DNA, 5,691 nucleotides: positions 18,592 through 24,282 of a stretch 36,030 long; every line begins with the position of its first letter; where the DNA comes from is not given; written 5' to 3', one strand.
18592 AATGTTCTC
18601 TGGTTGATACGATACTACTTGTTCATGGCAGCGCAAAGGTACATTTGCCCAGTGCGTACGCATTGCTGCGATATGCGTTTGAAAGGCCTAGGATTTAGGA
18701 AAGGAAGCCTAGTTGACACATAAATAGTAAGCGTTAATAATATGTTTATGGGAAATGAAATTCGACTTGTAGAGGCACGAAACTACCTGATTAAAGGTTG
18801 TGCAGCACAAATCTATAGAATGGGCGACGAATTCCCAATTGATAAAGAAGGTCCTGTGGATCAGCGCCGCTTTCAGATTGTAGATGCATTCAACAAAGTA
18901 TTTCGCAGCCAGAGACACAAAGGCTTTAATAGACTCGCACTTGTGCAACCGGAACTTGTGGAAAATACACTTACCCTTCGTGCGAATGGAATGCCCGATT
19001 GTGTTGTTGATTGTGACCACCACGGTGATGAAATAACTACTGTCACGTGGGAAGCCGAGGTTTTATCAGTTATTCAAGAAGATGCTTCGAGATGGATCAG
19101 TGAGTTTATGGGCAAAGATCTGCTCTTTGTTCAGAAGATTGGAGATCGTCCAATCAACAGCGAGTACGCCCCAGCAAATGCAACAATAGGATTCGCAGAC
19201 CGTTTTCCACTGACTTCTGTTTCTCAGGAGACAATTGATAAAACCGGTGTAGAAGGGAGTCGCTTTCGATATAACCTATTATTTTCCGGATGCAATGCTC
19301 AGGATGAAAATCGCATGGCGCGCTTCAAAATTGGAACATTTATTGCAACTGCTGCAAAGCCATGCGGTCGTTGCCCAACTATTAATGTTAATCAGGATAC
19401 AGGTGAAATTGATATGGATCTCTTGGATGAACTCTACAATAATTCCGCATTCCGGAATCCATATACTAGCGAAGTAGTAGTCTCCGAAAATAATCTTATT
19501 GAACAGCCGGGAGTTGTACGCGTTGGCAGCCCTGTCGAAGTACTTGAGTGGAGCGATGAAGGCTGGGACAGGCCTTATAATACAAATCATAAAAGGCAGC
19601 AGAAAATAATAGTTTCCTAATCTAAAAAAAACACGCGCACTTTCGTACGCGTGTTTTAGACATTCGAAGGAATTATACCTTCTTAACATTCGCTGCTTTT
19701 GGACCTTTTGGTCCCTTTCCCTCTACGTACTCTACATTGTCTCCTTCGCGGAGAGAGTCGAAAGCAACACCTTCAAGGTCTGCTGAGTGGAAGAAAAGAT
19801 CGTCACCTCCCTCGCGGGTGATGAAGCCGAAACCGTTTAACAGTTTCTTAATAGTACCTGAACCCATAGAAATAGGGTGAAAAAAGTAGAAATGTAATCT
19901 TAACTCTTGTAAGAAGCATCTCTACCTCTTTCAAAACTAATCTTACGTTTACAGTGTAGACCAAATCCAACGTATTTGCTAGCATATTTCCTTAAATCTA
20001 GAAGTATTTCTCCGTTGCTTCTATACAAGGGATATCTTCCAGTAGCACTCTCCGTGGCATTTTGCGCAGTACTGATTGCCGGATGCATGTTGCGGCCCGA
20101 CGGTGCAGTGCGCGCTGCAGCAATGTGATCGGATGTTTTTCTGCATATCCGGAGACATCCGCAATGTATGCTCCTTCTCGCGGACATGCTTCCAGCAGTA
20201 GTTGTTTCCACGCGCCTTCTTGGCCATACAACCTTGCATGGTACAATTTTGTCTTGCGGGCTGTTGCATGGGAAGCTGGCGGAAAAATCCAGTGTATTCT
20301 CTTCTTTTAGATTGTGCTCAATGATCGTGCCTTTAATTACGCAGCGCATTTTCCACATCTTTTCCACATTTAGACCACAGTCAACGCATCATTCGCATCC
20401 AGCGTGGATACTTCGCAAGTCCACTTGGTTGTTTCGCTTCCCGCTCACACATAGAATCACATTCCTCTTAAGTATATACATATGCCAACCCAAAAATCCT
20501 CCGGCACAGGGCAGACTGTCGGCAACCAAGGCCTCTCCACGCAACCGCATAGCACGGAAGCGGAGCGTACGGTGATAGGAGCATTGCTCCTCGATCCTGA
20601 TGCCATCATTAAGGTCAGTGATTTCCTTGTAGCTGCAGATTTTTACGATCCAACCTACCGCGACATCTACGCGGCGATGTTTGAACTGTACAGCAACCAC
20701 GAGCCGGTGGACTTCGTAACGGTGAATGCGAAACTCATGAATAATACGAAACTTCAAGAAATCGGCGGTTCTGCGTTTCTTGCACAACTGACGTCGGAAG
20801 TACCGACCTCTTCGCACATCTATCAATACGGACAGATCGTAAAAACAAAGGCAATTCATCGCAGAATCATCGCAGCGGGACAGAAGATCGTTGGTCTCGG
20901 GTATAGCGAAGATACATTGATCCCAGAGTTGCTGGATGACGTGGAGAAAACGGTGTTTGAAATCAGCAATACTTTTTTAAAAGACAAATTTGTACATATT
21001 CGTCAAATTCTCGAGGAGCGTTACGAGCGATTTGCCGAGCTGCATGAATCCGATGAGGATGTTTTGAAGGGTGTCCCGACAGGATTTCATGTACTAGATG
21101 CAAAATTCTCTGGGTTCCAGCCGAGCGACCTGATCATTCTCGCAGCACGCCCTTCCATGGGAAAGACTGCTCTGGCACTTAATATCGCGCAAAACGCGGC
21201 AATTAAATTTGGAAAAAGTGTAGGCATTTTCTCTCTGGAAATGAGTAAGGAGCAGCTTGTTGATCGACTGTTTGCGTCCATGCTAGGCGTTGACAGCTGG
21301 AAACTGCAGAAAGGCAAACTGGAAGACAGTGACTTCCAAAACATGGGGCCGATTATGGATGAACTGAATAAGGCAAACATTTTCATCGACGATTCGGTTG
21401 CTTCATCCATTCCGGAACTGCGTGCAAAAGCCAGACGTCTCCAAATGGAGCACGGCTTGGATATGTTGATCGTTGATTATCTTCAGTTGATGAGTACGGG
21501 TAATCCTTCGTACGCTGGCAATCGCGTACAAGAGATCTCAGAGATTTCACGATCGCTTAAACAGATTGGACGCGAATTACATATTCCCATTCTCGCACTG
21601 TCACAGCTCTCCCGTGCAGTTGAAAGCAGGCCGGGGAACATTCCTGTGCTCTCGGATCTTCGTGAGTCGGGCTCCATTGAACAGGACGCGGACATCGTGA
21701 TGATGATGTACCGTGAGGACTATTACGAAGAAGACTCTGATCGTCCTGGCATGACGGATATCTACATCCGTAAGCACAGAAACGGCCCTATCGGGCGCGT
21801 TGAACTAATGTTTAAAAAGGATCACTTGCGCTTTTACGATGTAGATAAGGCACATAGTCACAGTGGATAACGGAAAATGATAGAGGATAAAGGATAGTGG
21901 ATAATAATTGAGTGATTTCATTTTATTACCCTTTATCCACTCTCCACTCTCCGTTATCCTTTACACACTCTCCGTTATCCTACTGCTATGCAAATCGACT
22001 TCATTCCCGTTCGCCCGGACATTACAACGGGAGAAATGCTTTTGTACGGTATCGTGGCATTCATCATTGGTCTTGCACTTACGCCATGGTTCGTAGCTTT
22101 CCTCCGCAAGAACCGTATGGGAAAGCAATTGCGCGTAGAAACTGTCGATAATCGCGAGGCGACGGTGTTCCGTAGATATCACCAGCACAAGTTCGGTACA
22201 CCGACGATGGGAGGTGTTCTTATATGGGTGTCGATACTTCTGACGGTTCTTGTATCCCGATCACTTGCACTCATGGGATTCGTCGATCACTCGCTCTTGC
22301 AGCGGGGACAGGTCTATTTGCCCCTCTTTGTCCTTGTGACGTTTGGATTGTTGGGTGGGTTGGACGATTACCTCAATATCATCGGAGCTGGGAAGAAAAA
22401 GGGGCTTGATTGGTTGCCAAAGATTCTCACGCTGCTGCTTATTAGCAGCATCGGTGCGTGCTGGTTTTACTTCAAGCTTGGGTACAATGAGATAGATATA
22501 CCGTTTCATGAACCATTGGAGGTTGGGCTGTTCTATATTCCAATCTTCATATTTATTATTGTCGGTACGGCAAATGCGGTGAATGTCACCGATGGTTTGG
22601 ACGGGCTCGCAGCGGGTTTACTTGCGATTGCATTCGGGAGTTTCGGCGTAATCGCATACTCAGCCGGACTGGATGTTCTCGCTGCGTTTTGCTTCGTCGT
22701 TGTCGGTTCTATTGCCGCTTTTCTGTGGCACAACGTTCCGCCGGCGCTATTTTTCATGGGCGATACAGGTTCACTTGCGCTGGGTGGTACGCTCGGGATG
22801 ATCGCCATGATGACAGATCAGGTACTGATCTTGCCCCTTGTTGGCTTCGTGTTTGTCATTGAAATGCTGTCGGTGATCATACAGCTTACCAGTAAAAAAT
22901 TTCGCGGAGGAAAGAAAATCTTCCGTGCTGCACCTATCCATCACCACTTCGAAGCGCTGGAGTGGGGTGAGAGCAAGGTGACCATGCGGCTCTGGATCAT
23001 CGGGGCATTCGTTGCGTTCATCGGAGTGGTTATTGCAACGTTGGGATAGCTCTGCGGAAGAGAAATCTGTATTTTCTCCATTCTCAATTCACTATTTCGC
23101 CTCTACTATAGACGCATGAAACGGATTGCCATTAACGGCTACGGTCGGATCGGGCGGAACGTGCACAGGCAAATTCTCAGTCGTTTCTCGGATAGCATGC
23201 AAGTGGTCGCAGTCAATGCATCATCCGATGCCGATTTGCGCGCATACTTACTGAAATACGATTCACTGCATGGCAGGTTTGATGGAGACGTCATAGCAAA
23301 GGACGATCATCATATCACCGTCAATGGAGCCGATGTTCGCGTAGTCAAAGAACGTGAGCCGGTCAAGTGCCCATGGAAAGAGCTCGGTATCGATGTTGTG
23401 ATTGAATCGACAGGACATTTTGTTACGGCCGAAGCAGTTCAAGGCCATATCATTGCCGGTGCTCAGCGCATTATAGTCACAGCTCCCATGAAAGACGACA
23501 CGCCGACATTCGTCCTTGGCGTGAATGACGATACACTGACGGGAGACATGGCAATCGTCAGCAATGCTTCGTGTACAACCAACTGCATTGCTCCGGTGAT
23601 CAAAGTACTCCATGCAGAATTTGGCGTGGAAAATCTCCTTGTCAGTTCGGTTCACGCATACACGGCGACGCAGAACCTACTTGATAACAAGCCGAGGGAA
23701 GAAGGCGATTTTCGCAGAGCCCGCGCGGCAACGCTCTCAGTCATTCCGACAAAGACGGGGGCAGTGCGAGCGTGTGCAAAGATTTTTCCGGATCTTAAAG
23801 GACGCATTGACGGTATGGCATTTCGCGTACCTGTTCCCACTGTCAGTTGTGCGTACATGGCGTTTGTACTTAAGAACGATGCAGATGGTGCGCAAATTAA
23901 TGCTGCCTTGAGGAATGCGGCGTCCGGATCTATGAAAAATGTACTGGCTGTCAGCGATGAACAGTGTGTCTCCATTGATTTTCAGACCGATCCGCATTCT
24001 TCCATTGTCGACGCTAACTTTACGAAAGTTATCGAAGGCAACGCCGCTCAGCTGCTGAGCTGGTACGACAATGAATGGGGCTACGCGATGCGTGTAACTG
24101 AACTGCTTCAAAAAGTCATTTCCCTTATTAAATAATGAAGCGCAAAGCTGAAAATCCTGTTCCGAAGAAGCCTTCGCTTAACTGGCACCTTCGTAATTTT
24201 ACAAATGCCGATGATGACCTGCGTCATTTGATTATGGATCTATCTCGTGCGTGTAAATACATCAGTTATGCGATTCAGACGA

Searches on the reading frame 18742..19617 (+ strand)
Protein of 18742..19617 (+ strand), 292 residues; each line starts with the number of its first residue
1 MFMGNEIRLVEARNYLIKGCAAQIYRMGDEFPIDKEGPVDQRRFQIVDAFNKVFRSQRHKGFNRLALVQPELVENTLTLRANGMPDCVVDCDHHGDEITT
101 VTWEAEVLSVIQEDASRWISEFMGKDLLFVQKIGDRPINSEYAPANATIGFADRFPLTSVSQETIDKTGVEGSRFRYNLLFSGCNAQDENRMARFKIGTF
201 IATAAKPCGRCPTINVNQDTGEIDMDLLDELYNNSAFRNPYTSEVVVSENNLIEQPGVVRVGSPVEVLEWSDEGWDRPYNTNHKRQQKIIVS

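Call 20: search_protein_families(library=pfam, proteins=[window:18742-19617:+], max_evalue=0.01)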
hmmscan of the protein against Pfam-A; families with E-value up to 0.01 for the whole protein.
window:18742-19617:+ (292 aa): 2 families
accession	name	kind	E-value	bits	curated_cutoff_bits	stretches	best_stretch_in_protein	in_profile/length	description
PF03473.23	MOSC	-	9.9e-09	35.7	22.7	1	163-266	25-120/120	MOSC domain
PF03476.21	MOSC_N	-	6e-08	33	25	1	15-125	10-118/119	MOSC N-terminal beta barrel domain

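Call 83: search_protein_families(library=ncbifam, proteins=[window:18742-19617:+], max_evalue=0.01)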
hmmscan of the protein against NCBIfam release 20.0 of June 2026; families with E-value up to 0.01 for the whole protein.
window:18742-19617:+ (292 aa): 0 families

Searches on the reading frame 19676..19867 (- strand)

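Call 20: search_protein_families(library=pfam, proteins=[window:19676-19867:-], max_evalue=0.01)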
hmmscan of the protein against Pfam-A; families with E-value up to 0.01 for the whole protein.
window:19676-19867:- (64 aa): 1 family
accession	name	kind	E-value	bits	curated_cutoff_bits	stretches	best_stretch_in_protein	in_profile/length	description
PF00313.28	CSD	-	3.7e-18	65.6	27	1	3-63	2-65/66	'Cold-shock' DNA-binding domain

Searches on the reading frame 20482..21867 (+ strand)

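Call 20: search_protein_families(library=pfam, proteins=[window:20482-21867:+], max_evalue=0.01)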
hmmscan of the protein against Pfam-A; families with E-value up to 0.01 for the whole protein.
window:20482-21867:+ (462 aa): 5 families
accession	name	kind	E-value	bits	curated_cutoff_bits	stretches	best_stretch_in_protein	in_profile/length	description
PF03796.21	DnaB_C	-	1.5e-102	342.8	27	1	197-452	1-254/255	DnaB-like helicase C terminal domain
PF00772.26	DnaB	-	1.5e-31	108.9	23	1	21-121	2-102/103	DnaB-like helicase N terminal domain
PF13481.12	AAA_25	-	1.3e-07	31.9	27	1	215-371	33-185/195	AAA domain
PF06745.19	ATPase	-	0.00012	22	26.6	1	198-352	1-147/231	KaiC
PF06068.19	TIP49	-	0.0085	15.7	23.8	0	218-269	53-108/347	TIP49 P-loop domain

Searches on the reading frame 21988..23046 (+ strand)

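Call 24: search_protein_families(library=pfam, proteins=[window:21988-23046:+], max_evalue=0.001)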
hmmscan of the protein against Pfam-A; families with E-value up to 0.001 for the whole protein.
window:21988-23046:+ (353 aa): 2 families
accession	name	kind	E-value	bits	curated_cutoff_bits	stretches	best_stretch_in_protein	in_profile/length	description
PF00953.26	Glycos_transf_4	-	1.5e-31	110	27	1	113-276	5-159/160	Glycosyl transferase family 4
PF10555.14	MraY_sig1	-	0.00026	20.7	20.1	1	70-79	3-12/13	Phospho-N-acetylmuramoyl-pentapeptide-transferase signature 1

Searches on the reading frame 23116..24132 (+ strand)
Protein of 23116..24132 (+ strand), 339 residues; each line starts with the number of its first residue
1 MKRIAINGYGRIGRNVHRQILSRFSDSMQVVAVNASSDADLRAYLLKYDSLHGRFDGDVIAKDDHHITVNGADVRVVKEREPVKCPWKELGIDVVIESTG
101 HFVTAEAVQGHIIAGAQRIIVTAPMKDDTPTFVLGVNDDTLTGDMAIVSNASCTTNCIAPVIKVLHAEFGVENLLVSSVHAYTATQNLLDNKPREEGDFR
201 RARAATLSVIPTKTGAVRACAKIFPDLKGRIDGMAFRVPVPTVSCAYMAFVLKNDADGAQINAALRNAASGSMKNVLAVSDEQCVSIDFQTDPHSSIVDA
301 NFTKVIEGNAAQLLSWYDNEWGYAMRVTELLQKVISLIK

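Call 24: search_protein_families(library=pfam, proteins=[window:23116-24132:+], max_evalue=0.001)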
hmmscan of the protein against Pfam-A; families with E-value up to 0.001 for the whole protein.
window:23116-24132:+ (339 aa): 2 families
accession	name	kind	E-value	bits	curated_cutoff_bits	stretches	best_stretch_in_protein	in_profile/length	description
PF02800.25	Gp_dh_C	-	1.3e-49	168.3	24.4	1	158-317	1-158/158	Glyceraldehyde 3-phosphate dehydrogenase, C-terminal domain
PF00044.30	Gp_dh_N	-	1.9e-34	118.4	31.7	1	3-104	2-100/101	Glyceraldehyde 3-phosphate dehydrogenase, NAD binding domain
